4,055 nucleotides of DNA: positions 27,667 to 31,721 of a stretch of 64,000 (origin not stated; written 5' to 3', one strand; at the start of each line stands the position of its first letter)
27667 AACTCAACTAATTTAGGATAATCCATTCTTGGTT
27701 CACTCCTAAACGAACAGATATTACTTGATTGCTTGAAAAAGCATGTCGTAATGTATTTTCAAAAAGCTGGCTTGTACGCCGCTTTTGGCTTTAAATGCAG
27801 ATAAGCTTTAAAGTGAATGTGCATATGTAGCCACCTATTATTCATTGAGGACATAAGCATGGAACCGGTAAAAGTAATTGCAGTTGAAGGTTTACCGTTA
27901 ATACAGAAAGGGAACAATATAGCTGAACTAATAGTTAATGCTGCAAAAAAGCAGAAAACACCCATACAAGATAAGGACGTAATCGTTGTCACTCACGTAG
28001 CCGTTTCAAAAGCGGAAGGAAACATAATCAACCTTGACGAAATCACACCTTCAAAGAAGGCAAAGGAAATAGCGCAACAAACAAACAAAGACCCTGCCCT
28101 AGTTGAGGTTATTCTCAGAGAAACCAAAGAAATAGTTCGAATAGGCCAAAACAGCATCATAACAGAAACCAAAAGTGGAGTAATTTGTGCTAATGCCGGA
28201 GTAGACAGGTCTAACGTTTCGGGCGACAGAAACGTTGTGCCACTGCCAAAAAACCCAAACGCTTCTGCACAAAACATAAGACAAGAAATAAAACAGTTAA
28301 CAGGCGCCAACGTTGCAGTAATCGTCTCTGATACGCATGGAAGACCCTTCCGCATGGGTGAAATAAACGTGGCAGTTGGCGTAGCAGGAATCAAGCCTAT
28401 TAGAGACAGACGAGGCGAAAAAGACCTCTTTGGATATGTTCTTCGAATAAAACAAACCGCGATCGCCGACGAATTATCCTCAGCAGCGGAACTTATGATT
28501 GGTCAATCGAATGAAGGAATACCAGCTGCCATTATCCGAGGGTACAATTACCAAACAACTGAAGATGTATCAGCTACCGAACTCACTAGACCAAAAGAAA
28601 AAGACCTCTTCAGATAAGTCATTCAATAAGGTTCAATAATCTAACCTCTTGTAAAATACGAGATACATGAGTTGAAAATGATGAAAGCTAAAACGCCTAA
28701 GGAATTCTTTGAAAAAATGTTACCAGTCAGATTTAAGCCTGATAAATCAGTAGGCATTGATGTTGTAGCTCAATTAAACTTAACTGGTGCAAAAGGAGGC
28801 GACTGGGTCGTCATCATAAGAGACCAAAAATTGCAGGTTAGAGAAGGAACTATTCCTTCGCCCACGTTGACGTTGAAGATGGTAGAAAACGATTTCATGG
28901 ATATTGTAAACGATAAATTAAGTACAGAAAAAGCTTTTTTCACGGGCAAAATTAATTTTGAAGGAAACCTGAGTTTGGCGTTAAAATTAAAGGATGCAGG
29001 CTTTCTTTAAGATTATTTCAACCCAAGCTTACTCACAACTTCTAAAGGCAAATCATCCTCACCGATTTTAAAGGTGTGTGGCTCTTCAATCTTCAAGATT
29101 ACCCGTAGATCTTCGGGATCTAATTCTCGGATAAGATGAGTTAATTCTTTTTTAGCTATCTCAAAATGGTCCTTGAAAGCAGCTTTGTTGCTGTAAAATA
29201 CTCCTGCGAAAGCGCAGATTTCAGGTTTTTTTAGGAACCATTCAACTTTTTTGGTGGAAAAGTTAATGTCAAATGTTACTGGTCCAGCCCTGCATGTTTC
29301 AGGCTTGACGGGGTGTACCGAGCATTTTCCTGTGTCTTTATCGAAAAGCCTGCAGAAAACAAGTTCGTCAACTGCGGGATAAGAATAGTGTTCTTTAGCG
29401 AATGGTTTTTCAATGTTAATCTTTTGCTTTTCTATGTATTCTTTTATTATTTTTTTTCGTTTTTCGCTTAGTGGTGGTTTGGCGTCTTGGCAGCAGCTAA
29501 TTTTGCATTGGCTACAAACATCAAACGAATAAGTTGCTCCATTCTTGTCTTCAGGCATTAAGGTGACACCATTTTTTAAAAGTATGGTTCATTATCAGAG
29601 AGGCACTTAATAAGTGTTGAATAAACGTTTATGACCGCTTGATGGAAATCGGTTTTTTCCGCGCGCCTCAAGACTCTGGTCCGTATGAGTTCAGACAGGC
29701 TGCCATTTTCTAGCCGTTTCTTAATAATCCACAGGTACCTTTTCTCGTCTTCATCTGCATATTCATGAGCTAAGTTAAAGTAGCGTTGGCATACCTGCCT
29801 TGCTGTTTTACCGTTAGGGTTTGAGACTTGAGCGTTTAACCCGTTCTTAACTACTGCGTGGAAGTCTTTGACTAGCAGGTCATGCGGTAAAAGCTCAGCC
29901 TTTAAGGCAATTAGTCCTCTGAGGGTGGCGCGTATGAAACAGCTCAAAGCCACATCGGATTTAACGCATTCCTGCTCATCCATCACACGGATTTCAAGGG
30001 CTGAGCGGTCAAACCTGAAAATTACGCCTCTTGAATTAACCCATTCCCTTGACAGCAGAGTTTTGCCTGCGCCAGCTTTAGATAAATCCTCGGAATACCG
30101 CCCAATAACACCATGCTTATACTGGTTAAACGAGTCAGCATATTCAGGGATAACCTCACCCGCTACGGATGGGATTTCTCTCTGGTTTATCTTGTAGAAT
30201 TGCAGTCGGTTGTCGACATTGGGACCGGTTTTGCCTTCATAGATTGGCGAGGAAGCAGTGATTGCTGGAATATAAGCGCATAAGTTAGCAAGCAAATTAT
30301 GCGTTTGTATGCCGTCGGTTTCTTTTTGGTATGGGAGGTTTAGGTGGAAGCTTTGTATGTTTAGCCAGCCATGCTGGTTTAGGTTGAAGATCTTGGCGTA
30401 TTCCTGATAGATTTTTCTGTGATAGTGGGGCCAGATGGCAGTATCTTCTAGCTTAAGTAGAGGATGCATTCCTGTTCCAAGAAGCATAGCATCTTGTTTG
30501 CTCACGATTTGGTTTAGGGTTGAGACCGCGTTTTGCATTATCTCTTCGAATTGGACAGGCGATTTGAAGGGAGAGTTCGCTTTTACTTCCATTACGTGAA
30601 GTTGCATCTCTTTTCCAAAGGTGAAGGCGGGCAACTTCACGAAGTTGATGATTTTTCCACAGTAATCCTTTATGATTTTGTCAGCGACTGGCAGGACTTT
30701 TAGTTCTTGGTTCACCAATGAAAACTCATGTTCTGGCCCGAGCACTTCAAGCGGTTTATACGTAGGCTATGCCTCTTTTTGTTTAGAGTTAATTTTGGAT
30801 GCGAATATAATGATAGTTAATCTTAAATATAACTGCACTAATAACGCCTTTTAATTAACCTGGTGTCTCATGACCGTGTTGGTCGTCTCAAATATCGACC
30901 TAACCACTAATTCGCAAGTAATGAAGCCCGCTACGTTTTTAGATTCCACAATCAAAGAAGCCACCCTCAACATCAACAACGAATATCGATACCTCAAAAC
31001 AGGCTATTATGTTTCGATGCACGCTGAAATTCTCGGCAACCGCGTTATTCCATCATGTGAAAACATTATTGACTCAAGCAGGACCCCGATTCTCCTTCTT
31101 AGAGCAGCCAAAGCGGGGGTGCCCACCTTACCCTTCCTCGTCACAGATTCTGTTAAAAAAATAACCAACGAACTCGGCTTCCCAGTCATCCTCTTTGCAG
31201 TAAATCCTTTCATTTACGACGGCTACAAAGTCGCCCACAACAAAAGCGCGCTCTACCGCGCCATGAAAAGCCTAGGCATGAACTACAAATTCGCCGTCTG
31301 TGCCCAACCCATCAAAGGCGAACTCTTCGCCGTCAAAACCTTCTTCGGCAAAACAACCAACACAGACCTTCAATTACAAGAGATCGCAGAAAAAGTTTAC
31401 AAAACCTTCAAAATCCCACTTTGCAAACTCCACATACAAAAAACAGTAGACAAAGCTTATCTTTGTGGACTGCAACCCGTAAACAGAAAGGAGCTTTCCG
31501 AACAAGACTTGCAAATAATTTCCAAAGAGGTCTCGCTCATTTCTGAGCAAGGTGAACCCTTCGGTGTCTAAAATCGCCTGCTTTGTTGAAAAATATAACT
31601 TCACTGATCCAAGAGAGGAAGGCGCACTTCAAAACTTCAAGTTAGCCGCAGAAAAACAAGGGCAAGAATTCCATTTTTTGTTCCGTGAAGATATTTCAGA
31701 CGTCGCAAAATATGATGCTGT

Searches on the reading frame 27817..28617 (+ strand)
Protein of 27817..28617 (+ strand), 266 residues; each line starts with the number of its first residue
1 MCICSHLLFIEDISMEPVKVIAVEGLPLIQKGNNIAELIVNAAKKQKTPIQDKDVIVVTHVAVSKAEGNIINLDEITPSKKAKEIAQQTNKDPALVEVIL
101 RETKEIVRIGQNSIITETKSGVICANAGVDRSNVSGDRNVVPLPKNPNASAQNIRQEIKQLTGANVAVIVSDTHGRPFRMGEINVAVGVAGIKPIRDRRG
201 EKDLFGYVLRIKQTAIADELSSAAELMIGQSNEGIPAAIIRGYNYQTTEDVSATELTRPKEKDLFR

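Call 9: search_protein_families(library=pfam, proteins=[window:27817-28617:+], max_evalue=0.001)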
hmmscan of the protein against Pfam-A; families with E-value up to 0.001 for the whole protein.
window:27817-28617:+ (266 aa): 1 family
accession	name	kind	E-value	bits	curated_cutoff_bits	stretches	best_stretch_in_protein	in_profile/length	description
PF01996.21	F420_ligase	-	7e-78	261.5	25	1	26-242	4-218/218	F420-0:Gamma-glutamyl ligase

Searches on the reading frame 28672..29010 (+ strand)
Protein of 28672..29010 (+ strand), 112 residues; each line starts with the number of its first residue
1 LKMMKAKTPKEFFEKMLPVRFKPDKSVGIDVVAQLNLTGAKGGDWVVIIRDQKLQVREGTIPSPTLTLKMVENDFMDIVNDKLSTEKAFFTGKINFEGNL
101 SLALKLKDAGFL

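Call 9: search_protein_families(library=pfam, proteins=[window:28672-29010:+], max_evalue=0.001)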
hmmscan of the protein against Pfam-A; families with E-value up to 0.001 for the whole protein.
window:28672-29010:+ (112 aa): 2 families
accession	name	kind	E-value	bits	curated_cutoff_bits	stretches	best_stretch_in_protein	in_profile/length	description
PF02036.22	SCP2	-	9.2e-14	52.1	21.3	1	31-108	21-98/101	SCP-2 sterol transfer family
PF14864.11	Alkyl_sulf_C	-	4.5e-07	30.6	27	1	2-105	6-108/125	Alkyl sulfatase C-terminal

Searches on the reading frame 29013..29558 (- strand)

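Call 9: search_protein_families(library=pfam, proteins=[window:29013-29558:-], max_evalue=0.001)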
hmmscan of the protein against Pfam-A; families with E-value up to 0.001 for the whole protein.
window:29013-29558:- (181 aa): 1 family
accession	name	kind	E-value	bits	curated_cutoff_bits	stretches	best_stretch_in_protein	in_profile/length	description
PF03692.20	CxxCxxCC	-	2.8e-08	34.8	23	1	15-115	2-84/85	Putative zinc- or iron-chelating domain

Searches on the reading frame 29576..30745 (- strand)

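Call 9: search_protein_families(library=pfam, proteins=[window:29576-30745:-], max_evalue=0.001)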
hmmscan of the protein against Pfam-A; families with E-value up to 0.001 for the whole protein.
window:29576-30745:- (389 aa): 1 family
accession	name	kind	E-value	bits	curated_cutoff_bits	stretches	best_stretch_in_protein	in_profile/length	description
PF04107.18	GCS2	-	3.1e-30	106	21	1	39-277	34-277/291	Glutamate-cysteine ligase family 2(GCS2)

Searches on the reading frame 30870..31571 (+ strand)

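Call 9: search_protein_families(library=pfam, proteins=[window:30870-31571:+], max_evalue=0.001)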
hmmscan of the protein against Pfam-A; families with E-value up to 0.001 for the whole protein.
window:30870-31571:+ (233 aa): 1 family
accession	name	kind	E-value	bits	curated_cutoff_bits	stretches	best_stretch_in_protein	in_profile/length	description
PF14401.11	RLAN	-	2.3e-21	76.4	25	1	30-217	16-147/150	RimK-like ATPgrasp N-terminal domain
